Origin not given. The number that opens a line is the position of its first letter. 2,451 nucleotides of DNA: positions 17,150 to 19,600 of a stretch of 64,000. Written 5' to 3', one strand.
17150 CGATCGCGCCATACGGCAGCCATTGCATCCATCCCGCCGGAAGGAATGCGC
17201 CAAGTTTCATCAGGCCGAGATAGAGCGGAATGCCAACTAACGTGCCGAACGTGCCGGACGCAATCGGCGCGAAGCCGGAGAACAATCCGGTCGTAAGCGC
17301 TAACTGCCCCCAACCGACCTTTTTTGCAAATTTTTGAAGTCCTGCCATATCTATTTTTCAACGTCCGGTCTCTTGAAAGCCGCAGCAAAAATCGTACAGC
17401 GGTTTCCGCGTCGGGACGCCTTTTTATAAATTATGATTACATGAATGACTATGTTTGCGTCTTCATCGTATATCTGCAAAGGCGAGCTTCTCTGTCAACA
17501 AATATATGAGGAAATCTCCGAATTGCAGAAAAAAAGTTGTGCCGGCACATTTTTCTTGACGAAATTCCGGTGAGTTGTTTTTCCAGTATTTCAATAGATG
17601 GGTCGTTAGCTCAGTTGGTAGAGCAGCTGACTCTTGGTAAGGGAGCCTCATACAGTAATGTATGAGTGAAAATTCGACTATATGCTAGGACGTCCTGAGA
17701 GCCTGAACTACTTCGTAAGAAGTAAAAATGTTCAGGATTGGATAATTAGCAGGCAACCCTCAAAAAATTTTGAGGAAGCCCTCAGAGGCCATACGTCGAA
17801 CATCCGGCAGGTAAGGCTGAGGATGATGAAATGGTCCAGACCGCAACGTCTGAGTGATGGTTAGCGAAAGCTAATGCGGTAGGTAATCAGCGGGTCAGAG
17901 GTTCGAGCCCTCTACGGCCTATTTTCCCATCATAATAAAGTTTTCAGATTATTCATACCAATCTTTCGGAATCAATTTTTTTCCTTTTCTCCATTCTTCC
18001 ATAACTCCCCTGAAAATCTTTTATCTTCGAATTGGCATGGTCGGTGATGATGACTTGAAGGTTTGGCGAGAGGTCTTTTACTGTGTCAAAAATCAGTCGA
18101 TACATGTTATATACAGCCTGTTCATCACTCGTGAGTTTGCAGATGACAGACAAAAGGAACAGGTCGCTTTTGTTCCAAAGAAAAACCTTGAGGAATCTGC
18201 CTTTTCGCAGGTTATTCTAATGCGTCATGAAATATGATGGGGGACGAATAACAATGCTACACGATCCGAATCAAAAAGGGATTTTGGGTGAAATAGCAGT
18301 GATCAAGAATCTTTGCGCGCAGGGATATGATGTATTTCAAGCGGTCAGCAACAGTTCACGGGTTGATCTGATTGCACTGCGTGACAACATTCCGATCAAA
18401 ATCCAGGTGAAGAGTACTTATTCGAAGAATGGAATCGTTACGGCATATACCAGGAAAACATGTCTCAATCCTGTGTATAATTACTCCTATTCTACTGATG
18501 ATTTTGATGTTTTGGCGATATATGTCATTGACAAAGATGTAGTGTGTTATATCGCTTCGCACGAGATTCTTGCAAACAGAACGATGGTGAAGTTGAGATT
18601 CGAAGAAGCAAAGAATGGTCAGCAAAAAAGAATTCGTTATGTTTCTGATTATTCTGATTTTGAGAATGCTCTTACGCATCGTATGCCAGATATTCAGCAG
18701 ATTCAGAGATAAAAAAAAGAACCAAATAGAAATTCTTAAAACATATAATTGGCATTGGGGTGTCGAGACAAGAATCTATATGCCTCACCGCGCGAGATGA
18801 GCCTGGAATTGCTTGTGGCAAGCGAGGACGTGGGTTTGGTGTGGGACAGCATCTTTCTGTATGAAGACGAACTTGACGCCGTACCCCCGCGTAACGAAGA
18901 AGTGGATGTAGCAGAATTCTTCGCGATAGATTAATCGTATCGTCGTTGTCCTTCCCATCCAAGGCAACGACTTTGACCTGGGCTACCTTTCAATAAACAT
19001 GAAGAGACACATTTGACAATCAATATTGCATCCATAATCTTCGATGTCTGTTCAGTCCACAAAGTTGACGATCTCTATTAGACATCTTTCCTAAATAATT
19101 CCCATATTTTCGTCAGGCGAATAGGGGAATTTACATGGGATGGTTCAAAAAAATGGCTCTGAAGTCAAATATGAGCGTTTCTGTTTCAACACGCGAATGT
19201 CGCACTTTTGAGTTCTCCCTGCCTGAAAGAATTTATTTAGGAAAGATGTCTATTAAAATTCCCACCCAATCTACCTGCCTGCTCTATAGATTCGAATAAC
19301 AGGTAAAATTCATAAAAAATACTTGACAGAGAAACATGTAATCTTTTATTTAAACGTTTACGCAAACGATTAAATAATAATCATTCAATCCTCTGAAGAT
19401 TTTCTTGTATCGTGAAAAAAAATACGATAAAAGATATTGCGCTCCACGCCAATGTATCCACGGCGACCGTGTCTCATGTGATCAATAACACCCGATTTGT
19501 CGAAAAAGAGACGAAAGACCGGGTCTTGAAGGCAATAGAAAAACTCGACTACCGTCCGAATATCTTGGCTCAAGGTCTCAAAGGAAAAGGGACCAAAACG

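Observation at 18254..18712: Free-standing I-Ssp6803I-like PD-(D/E)xK endonuclease gene 333 bp downstream of the ORF-less tRNA intron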

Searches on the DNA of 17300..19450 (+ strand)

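Call 5: search_rna_families(source=window, start=17300, end=19450, threshold=evalue, max_evalue=10, show_alignments=3)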
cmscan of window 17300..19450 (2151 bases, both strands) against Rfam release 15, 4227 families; matches with E-value up to 10: 10.
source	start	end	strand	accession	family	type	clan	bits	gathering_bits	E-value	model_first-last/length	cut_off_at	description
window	17624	17853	+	RF00028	Intron_gpI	Intron;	-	48.1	50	1.2e-10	1-253/253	no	Group I catalytic intron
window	19089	19150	+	RF04271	mir-1244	Gene; miRNA;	-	20.1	105.4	3.7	1-84/84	no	mir-1244 microRNA precursor family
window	19358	19444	+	RF00296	snoR16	Gene; snRNA; snoRNA; CD-box;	-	20.1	45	5.6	1-86/86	no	Small nucleolar RNA R16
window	19193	19267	+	RF01647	ceN61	Gene; snRNA; snoRNA; CD-box;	-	17.8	60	1.7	1-72/72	no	Caenorhabditis snoRNA ceN61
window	17517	17571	-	RF03598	MIR6024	Gene; miRNA;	-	16.7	72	6.6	1-99/99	no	MIR6024 microRNA precursor family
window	17522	17590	+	RF04295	mir-329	Gene; miRNA;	CL00149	15.9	76.8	7.8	1-80/80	no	mir-329 microRNA precursor family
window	17485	17628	+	RF04128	MIR8562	Gene; miRNA;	-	15.5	211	9.4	32-211/242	no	MIR8562 microRNA precursor family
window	17784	17855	+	RF01121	sR38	Gene; snRNA; snoRNA; CD-box;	-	13.9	50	3.7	1-59/59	no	Small nucleolar RNA sR38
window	19332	19350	-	RF00180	REN-SRE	Cis-reg;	-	13.6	41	5.4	1-37/37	no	Renin stability regulatory element (REN-SRE)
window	17803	17855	+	RF01145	sR14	Gene; snRNA; snoRNA; CD-box;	-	11.6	38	6.5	1-54/54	no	Small nucleolar RNA sR14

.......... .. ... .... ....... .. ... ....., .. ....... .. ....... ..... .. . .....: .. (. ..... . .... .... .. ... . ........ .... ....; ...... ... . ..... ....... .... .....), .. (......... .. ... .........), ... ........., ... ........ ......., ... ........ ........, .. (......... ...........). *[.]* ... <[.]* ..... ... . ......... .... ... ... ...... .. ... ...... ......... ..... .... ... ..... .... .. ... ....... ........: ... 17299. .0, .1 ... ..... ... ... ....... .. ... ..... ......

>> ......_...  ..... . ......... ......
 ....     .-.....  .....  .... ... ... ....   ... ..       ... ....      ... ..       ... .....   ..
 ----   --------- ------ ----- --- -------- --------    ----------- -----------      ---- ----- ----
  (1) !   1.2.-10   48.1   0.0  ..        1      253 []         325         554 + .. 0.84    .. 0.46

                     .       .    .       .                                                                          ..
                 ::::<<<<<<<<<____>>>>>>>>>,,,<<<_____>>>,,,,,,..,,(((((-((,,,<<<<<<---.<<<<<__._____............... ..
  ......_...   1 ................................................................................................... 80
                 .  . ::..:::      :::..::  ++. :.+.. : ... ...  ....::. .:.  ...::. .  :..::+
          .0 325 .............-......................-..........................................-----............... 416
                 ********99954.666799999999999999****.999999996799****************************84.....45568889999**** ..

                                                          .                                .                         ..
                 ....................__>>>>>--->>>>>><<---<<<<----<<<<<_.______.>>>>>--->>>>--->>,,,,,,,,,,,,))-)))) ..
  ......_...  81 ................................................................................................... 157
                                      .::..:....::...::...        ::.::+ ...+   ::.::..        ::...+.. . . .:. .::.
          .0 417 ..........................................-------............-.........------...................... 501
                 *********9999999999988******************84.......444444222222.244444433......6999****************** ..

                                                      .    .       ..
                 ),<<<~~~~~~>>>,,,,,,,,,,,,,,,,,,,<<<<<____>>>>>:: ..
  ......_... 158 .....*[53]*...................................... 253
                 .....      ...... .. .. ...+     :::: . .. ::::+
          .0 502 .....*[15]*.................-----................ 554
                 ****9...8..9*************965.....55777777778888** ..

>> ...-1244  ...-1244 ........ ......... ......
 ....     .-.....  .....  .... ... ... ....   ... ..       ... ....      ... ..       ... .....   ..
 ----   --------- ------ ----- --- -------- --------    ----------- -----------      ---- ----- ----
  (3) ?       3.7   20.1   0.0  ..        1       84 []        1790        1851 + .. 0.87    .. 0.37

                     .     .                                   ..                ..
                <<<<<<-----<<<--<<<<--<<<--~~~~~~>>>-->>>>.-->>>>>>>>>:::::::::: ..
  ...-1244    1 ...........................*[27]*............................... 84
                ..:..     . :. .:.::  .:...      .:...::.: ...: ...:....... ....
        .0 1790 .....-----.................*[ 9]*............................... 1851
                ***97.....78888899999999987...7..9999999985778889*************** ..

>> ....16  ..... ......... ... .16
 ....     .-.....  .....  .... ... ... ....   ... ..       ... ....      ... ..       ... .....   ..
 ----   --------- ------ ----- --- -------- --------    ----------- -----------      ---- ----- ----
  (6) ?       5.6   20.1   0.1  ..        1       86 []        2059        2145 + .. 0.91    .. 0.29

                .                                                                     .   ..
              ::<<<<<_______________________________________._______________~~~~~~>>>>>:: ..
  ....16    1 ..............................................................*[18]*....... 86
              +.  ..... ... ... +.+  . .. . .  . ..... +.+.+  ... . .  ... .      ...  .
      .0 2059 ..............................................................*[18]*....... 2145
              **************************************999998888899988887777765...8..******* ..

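Call 13: search_rna_families(sources=[L001, L002, L003, L004, L005], threshold=evalue, max_evalue=0.01)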
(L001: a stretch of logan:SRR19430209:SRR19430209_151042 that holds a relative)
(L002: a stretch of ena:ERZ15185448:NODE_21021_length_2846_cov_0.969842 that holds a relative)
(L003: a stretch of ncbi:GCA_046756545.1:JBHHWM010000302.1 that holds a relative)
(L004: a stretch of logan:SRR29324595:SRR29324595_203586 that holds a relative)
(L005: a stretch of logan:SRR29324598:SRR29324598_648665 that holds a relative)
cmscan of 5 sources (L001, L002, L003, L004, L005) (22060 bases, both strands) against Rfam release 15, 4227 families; matches with E-value up to 0.01: 3.
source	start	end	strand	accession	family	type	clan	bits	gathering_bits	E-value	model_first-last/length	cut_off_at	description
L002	1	231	+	RF00028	Intron_gpI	Intron;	-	53.4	50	3.4e-11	15-253/253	5'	Group I catalytic intron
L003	5436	5519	+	RF00005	tRNA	Gene; tRNA;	CL00001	47.4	29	1.8e-07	1-71/71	no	tRNA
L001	19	247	+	RF00028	Intron_gpI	Intron;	-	47.1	50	2.5e-09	1-253/253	no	Group I catalytic intron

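Call 22: search_rna_families(sources=[L006, L007, L008], threshold=evalue, max_evalue=0.1)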
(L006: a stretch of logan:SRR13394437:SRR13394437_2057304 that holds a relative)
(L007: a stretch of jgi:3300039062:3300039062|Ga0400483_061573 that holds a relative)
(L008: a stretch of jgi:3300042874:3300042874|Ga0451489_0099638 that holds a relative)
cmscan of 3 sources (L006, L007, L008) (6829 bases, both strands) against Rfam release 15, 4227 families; matches with E-value up to 0.1: 2.
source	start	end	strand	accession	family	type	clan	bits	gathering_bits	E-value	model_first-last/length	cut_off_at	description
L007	13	85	+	RF00005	tRNA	Gene; tRNA;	CL00001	66.3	29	3.5e-13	1-71/71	no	tRNA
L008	2105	2172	-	RF00255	mir-218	Gene; miRNA;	-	23.3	62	0.072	1-82/82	no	mir-218 microRNA precursor family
